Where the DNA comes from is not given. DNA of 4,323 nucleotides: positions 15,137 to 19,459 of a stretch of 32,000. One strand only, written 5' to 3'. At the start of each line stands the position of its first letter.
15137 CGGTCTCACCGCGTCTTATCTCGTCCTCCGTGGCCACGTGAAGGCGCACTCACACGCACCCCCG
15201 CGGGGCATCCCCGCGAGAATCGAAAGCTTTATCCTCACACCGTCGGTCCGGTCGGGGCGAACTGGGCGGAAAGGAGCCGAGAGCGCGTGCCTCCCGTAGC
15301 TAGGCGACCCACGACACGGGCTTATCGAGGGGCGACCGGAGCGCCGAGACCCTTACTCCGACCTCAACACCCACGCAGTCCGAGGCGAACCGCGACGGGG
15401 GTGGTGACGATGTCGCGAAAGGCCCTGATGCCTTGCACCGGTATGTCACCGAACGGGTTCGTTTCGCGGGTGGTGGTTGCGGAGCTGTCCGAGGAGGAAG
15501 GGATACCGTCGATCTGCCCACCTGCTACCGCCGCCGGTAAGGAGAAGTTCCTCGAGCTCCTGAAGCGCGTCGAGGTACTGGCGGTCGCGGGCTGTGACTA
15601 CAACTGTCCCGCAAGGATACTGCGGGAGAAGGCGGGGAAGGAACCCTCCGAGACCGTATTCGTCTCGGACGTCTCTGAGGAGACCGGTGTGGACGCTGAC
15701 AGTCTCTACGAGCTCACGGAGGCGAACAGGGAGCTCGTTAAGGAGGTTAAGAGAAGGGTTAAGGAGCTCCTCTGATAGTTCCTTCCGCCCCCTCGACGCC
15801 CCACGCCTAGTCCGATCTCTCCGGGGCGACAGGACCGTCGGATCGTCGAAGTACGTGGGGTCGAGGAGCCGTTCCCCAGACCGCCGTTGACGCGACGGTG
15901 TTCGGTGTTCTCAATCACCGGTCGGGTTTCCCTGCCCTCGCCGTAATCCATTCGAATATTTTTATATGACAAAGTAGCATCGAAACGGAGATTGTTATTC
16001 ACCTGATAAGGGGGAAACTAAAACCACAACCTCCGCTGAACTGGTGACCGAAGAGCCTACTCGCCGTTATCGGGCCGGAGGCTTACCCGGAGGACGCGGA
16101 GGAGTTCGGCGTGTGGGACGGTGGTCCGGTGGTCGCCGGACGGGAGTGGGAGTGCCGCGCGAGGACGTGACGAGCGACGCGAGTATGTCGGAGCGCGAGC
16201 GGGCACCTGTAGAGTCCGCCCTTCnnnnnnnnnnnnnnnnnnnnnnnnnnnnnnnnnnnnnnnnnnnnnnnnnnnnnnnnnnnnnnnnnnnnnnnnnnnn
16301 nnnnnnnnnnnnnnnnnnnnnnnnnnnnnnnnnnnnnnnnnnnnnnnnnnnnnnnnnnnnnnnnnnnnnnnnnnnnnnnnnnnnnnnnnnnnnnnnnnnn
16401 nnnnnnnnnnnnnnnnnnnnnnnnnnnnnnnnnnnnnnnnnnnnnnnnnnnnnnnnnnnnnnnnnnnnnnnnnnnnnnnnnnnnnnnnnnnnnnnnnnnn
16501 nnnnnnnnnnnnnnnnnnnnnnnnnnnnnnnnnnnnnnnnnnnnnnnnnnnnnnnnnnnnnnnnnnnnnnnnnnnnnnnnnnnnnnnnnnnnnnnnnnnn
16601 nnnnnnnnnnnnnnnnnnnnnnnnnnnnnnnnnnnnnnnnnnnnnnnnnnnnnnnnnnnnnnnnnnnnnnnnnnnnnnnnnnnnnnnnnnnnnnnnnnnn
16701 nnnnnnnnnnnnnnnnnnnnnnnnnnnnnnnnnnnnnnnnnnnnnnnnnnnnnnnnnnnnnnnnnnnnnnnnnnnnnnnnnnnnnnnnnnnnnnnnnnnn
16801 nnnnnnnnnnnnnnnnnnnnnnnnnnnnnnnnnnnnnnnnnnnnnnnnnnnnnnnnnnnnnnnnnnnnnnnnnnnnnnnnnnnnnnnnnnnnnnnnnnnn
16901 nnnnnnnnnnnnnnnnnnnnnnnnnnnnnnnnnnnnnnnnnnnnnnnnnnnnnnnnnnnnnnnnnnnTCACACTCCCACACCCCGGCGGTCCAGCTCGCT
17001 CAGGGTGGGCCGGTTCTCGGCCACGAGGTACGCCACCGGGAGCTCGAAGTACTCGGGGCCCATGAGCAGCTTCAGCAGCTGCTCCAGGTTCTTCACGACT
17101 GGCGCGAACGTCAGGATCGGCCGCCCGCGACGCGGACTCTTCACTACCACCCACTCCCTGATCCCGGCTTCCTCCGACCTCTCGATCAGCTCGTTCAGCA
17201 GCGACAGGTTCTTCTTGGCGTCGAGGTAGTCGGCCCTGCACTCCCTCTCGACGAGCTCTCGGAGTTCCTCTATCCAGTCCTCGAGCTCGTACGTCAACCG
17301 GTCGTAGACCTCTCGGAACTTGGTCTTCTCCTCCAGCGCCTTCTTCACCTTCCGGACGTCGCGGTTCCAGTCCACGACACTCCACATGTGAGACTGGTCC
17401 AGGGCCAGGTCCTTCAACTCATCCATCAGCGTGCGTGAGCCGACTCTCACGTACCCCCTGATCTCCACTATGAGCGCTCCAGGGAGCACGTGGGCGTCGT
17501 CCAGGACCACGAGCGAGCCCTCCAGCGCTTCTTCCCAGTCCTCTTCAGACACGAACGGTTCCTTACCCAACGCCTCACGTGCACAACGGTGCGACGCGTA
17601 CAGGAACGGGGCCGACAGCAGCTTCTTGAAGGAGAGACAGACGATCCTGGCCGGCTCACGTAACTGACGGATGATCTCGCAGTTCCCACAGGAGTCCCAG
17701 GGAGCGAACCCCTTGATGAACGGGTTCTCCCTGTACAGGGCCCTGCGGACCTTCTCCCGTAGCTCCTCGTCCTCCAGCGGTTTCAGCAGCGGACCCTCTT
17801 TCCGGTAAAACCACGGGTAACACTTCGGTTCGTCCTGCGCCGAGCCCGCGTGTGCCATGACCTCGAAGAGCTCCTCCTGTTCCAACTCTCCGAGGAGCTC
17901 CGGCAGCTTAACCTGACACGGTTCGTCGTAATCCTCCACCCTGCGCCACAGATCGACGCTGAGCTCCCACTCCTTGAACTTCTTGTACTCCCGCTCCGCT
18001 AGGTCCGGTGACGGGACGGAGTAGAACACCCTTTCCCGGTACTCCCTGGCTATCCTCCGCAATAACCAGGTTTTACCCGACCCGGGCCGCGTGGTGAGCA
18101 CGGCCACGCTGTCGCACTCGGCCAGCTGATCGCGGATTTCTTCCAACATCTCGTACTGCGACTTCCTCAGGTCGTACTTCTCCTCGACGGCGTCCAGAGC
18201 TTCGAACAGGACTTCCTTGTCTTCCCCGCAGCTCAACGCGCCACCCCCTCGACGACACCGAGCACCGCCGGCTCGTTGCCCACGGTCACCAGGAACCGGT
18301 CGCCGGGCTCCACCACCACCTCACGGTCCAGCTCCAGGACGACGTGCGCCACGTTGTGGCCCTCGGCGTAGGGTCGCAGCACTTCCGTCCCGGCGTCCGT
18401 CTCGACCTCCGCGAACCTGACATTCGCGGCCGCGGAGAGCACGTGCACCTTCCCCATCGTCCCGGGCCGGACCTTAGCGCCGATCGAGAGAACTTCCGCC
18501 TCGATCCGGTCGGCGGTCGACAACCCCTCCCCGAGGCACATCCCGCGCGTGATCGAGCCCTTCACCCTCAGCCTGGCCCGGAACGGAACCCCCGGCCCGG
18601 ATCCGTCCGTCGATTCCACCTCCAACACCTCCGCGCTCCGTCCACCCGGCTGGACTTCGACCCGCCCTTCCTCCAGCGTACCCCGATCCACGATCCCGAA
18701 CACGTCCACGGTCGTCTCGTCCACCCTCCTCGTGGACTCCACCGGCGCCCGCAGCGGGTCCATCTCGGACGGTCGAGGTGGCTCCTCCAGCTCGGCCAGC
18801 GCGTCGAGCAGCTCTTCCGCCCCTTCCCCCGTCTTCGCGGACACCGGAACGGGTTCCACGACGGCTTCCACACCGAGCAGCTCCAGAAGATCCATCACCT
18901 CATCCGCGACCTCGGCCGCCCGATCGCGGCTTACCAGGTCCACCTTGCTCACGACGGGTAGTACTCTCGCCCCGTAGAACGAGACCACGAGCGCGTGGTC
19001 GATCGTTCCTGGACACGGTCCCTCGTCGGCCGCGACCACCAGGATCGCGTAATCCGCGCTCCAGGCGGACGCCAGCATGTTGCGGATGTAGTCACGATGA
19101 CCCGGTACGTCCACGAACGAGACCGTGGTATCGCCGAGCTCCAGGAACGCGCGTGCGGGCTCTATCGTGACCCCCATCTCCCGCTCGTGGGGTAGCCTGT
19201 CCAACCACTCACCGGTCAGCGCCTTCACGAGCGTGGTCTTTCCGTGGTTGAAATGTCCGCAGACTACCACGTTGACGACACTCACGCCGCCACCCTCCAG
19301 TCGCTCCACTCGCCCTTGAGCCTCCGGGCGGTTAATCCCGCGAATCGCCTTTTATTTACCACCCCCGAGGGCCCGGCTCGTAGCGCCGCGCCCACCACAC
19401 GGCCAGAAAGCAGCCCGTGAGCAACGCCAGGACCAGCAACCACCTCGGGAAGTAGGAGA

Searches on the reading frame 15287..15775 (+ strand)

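Call 14: search_protein_families(library=pfam, proteins=[window:15287-15775:+], max_evalue=0.001)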
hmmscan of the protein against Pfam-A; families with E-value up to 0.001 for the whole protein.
window:15287-15775:+ (162 aa): 1 family
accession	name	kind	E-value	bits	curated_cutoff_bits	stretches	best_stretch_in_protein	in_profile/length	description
PF08859.16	DGC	-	1.3e-16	61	27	1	47-139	2-98/106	DGC domain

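Call 115: search_protein_families(library=ncbifam, proteins=[window:15287-15775:+], max_evalue=0.00001)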
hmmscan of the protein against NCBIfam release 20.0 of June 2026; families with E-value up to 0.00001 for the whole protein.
window:15287-15775:+ (162 aa): 0 families

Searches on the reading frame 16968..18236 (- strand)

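Call 7: search_protein_families(library=pfam, proteins=[window:16968-18236:-], max_evalue=0.01)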
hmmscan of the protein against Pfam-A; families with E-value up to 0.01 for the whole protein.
window:16968-18236:- (422 aa): 4 families
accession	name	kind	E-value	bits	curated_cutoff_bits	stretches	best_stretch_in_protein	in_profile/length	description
PF04851.21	ResIII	-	3.2e-06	27.6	22.5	1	21-92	2-78/164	Type III restriction enzyme, res subunit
PF13401.12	AAA_22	-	6.2e-05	23.8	27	1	43-78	6-45/130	AAA domain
PF20720.3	nSTAND3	-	0.0052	16.9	27.2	0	32-74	8-51/155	Novel STAND NTPase 3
PF13191.12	AAA_16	-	0.0054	17.7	32.6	0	28-165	9-122/167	AAA ATPase domain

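Call 8: search_protein_families(library=ncbifam, proteins=[window:16968-18236:-], max_evalue=0.01)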
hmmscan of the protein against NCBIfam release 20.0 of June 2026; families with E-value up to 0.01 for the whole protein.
window:16968-18236:- (422 aa): 0 families

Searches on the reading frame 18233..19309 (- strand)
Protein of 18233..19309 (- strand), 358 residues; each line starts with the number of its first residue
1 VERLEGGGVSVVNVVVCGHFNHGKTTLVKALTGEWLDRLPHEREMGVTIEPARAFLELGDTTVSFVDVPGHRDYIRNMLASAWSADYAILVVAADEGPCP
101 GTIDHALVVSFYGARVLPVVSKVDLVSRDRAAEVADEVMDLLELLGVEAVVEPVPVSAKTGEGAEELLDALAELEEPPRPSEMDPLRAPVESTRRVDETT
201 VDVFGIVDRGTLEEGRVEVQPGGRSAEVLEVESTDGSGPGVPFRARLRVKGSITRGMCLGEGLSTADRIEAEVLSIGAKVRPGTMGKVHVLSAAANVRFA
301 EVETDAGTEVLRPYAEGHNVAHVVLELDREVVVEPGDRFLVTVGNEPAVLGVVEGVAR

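Call 7: search_protein_families(library=pfam, proteins=[window:18233-19309:-], max_evalue=0.01)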
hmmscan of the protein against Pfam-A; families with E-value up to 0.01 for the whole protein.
window:18233-19309:- (358 aa): 7 families
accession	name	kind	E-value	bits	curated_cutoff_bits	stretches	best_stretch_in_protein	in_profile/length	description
PF00009.33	GTP_EFTU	-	2.4e-36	125.5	26.5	1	11-174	3-185/188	Elongation factor Tu GTP binding domain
PF01926.29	MMR_HSR1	-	2.1e-09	37.9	21.9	1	14-94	2-85/113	50S ribosome-binding GTPase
PF02421.24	FeoB_N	-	3.6e-06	27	27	1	13-71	2-57/156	Ferrous iron transport protein B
PF10662.15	PduV-EutP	-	1.9e-05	24.9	21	1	13-171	3-141/143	Ethanolamine utilisation - propanediol utilisation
PF03193.22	RsgA_GTPase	-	0.00014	22.2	30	0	85-172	23-105/174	RsgA GTPase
PF00350.29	Dynamin_N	-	0.0012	19.3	27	0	14-34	1-21/168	Dynamin family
PF09439.16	SRPRB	-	0.0078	16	25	0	13-78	5-63/178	Signal recognition particle receptor beta subunit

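Call 8: search_protein_families(library=ncbifam, proteins=[window:18233-19309:-], max_evalue=0.01)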
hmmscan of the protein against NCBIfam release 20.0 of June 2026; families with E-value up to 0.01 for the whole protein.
window:18233-19309:- (358 aa): 44 families (the best 25 are shown)
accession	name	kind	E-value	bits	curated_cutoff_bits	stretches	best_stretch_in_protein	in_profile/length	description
TIGR00475.1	selB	equivalog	3.7e-43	148.1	242.25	1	12-219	1-205/581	selenocysteine-specific translation elongation factor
NF008969.0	PRK12317.1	subfamily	1.7e-31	109.3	502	1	36-303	60-356/426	elongation factor 1-alpha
TIGR00483.1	EF-1_alpha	equivalog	4e-27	94.8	540.1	1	36-233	60-276/427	translation elongation factor EF-1 subunit alpha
NF003077.0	PRK04000.1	equivalog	1.2e-26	93.8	315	2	62-185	86-211/412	translation initiation factor IF-2 subunit gamma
TIGR03680.1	eif2g_arch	equivalog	1.8e-26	93.3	514.5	2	62-186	82-208/407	translation initiation factor IF-2 subunit gamma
NF009373.0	PRK12736.1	subfamily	5.7e-23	81.3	452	1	12-218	13-233/394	elongation factor Tu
NF000766.0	PRK00049.1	subfamily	1.6e-22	79.9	449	1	12-219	13-236/396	elongation factor Tu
TIGR02034.1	CysN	subfamily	3.2e-22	79.1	336.1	1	36-334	55-379/406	sulfate adenylyltransferase, large subunit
TIGR00485.1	EF-Tu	equivalog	4.2e-22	78.4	522.4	1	11-219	12-234/394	elongation factor Tu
NF009372.0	PRK12735.1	subfamily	1.2e-21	77.1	479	1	12-219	13-236/396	elongation factor Tu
NF004035.0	PRK05506.1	subfamily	1.7e-20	72.8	715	1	36-237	79-294/632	bifunctional sulfate adenylyltransferase subunit 1/adenylylsulfate kinase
NF003478.0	PRK05124.1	equivalog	1.9e-18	66.3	590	1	36-236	82-296/475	sulfate adenylyltransferase subunit CysN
TIGR01393.1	lepA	equivalog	2e-16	59.5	533.9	1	12-190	4-194/595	translation elongation factor 4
TIGR00231.1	small_GTP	domain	6.6e-14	52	42.5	1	12-169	4-160/164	GTP-binding protein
TIGR00487.1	IF-2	equivalog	3.7e-13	49.1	424.4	1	14-171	90-245/587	translation initiation factor IF-2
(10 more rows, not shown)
